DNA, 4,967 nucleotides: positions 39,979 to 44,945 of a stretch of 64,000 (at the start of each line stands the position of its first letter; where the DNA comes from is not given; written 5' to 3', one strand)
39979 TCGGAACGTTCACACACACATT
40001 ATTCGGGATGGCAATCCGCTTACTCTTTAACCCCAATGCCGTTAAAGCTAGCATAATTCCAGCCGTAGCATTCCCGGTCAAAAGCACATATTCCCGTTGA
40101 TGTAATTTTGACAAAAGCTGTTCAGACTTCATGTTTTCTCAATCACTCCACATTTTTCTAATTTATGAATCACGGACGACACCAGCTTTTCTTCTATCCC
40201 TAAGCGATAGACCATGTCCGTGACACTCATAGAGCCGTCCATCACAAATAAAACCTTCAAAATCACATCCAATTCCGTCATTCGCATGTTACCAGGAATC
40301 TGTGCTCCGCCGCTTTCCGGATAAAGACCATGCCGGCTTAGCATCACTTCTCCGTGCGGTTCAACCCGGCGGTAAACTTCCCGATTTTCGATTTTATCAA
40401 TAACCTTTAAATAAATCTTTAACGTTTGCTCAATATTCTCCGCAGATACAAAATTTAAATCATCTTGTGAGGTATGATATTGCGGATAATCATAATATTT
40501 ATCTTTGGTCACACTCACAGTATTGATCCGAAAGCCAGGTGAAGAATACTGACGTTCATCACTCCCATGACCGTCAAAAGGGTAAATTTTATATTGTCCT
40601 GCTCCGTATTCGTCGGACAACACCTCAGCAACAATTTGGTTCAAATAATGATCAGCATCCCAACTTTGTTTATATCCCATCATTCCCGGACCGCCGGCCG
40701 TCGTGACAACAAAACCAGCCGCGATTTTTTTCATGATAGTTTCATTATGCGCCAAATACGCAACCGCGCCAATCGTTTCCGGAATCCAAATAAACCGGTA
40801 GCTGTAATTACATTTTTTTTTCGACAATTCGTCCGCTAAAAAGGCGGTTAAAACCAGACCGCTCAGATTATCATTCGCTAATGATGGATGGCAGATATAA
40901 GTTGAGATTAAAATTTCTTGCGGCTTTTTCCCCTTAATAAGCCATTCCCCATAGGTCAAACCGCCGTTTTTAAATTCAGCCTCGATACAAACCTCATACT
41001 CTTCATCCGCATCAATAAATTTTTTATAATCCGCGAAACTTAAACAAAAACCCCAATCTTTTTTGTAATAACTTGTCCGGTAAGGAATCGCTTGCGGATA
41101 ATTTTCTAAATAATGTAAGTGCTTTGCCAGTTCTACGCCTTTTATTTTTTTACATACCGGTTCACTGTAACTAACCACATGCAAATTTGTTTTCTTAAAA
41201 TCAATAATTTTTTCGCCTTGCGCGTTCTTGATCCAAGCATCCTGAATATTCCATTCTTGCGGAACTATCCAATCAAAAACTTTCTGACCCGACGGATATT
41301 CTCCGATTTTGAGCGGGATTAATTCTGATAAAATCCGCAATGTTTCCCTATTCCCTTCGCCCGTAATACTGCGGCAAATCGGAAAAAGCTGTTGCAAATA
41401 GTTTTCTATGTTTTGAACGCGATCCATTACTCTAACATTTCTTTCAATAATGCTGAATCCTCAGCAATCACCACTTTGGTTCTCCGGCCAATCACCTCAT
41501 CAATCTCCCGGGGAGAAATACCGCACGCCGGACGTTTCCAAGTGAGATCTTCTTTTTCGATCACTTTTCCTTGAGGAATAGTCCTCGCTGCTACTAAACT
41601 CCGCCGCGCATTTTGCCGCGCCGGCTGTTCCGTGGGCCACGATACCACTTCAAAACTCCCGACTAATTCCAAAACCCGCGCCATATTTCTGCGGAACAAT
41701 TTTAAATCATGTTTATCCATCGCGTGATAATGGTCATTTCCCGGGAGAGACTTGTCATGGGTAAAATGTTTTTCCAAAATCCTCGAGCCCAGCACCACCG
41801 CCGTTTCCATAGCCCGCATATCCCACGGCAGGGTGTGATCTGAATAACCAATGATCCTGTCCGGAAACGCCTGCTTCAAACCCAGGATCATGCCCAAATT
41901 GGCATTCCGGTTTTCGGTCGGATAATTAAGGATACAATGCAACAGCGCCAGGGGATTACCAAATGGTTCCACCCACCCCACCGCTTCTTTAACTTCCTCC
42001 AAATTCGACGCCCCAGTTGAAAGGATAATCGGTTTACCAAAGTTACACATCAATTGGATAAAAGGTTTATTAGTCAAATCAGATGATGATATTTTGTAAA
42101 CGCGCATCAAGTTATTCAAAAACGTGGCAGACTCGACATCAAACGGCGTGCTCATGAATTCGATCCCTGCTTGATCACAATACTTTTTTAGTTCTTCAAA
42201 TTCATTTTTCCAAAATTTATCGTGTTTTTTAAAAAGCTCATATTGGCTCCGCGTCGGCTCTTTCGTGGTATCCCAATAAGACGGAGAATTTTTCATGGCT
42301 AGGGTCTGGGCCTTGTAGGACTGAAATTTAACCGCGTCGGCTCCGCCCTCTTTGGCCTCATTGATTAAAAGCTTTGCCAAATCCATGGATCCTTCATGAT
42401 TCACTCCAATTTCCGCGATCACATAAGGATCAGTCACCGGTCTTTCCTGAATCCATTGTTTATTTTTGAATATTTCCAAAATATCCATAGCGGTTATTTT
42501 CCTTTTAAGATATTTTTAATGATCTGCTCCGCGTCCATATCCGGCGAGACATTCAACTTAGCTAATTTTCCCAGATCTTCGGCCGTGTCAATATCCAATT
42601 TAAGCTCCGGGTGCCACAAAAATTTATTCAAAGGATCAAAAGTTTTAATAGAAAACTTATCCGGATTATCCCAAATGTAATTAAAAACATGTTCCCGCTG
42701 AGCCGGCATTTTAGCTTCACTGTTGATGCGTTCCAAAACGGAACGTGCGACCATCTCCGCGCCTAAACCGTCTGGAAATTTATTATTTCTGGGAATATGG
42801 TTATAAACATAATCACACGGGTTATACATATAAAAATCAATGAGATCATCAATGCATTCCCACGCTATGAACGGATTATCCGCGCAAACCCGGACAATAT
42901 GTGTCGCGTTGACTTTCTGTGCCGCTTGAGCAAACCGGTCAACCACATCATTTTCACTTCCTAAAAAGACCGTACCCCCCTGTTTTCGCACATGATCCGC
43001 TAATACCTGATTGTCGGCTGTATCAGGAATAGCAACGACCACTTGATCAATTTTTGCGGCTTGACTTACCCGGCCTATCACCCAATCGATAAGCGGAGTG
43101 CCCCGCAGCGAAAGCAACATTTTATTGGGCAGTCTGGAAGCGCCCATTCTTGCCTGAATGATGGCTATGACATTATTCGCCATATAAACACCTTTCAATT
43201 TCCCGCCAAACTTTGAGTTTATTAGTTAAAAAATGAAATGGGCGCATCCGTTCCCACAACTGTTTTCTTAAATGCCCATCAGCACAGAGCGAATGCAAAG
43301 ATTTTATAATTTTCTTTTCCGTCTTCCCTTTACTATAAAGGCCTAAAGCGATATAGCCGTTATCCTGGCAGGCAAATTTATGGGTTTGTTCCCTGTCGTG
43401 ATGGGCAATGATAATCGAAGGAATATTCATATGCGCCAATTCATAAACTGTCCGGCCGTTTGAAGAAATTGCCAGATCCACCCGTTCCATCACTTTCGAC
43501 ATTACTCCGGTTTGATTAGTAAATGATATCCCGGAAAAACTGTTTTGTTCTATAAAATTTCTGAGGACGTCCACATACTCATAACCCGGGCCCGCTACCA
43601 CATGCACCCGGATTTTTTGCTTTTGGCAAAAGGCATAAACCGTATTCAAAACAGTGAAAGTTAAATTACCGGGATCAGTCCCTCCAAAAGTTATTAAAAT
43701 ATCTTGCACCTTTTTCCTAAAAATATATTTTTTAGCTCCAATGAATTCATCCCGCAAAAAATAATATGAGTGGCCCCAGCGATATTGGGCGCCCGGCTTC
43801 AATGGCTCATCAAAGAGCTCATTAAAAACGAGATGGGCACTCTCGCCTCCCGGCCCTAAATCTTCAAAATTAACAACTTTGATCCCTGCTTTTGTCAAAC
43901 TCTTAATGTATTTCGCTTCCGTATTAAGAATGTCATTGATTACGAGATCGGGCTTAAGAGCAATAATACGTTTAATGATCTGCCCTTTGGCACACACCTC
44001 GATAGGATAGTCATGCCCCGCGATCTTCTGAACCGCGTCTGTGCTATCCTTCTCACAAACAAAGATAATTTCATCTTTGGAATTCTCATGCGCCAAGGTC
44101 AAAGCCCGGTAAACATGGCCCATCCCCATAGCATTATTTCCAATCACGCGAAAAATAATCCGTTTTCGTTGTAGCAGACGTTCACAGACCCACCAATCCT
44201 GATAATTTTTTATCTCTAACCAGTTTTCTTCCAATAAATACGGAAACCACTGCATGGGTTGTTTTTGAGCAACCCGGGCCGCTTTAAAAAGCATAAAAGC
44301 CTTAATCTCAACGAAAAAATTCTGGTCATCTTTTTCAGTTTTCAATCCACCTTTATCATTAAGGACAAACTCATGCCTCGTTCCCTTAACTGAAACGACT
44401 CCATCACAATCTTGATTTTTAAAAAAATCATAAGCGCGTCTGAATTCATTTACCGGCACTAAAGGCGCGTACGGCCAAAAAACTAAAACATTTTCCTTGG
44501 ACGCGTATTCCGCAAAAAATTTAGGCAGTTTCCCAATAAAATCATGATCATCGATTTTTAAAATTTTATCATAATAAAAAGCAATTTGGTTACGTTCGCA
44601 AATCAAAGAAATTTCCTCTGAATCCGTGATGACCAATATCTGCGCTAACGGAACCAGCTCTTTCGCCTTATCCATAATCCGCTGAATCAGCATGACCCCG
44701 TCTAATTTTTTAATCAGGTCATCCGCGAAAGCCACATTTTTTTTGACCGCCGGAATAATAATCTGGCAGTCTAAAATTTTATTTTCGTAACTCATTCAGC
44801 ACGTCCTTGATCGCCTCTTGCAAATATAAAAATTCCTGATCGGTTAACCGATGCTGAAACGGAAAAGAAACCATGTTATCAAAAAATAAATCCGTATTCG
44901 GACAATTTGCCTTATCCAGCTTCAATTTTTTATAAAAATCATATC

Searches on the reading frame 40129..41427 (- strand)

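Call 8: search_protein_families(library=pfam, proteins=[window:40129-41427:-], max_evalue=0.001)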
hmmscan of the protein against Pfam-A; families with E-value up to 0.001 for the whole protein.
window:40129-41427:- (432 aa): 4 families
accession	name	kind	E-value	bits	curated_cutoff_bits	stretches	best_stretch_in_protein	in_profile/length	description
PF16254.10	DUF4910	-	7.5e-87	290.7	26.6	1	10-348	3-246/247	Domain of unknown function (DUF4910)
PF09940.16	DUF2172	-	2.2e-34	118.2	27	1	58-150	1-91/92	Domain of unknown function (DUF2172)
PF16221.11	HTH_47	-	2.1e-08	34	27.1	1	351-430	2-77/78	winged helix-turn-helix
PF04389.22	Peptidase_M28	-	0.00051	20.3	21.3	1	184-341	30-191/193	Peptidase family M28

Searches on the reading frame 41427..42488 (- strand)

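Call 14: search_protein_families(library=pfam, proteins=[window:41427-42488:-], max_evalue=0.001)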
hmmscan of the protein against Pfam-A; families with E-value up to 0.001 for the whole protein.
window:41427-42488:- (353 aa): 2 families
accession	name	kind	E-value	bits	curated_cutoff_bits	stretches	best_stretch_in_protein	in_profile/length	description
PF03102.20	NeuB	-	1.1e-71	241.6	22.1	1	41-278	1-238/241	NeuB family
PF08666.17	SAF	-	1.1e-11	45.6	21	1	295-353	1-63/63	SAF domain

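Call 37: search_protein_families(library=ncbifam, proteins=[window:41427-42488:-], max_evalue=0.01)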
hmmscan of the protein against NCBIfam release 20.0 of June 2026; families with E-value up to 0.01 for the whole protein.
window:41427-42488:- (353 aa): 4 families
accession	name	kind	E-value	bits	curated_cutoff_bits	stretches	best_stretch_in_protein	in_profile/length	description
TIGR03569.1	NeuB_NnaB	equivalog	4.4e-95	318.5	399.65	1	22-346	2-328/329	N-acetylneuraminate synthase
TIGR03586.1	PseI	equivalog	3.2e-68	230.4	340.25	1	21-346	2-326/327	pseudaminic acid synthase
TIGR03170.1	flgA_cterm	equivalog_domain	4.3e-05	23.5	54.65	1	294-353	12-75/137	flagellar basal body P-ring formation chaperone FlgA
TIGR03177.1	pilus_cpaB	equivalog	0.00079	18.7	71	1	286-352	28-98/262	Flp pilus assembly protein CpaB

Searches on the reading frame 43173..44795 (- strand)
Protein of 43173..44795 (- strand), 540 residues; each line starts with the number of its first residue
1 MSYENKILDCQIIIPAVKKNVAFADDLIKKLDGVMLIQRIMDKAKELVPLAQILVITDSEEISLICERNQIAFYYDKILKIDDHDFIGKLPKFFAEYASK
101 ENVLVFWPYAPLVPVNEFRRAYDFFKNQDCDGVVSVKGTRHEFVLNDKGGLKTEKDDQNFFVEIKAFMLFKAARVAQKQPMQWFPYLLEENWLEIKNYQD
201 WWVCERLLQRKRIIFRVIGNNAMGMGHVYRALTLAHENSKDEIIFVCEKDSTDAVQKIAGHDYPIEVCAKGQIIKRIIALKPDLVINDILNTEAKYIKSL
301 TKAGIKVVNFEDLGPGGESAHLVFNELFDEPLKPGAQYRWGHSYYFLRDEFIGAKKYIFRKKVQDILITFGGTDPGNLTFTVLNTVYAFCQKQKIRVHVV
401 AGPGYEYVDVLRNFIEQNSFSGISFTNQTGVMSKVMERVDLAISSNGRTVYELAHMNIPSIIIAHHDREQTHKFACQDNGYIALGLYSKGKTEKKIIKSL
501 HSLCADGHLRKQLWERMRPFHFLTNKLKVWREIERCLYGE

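Call 15: search_protein_families(library=pfam, proteins=[window:43173-44795:-], max_evalue=0.001)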
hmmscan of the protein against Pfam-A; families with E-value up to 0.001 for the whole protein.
window:43173-44795:- (540 aa): 0 families

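Call 37: search_protein_families(library=ncbifam, proteins=[window:43173-44795:-], max_evalue=0.01)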
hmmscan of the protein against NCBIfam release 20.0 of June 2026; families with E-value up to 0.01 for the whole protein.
window:43173-44795:- (540 aa): 5 families
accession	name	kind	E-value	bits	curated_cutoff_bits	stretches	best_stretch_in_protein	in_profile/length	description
TIGR03590.1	PseG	equivalog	1.1e-41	143.3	153.55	1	212-465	2-269/280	UDP-2,4-diacetamido-2,4,6-trideoxy-beta-L-altropyranose hydrolase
NF003952.0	PRK05450.1-5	subfamily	4.1e-05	22.9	193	1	10-72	3-65/250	3-deoxy-manno-octulosonate cytidylyltransferase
NF009905.0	PRK13368.1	subfamily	0.00026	20.4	255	1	10-68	3-61/243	3-deoxy-manno-octulosonate cytidylyltransferase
TIGR00466.1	kdsB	equivalog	0.0012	18.3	155.2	1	11-71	4-63/241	3-deoxy-manno-octulosonate cytidylyltransferase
TIGR01133.1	murG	equivalog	0.0016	17.5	250.25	1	371-517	190-337/353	undecaprenyldiphospho-muramoylpentapeptide beta-N-acetylglucosaminyltransferase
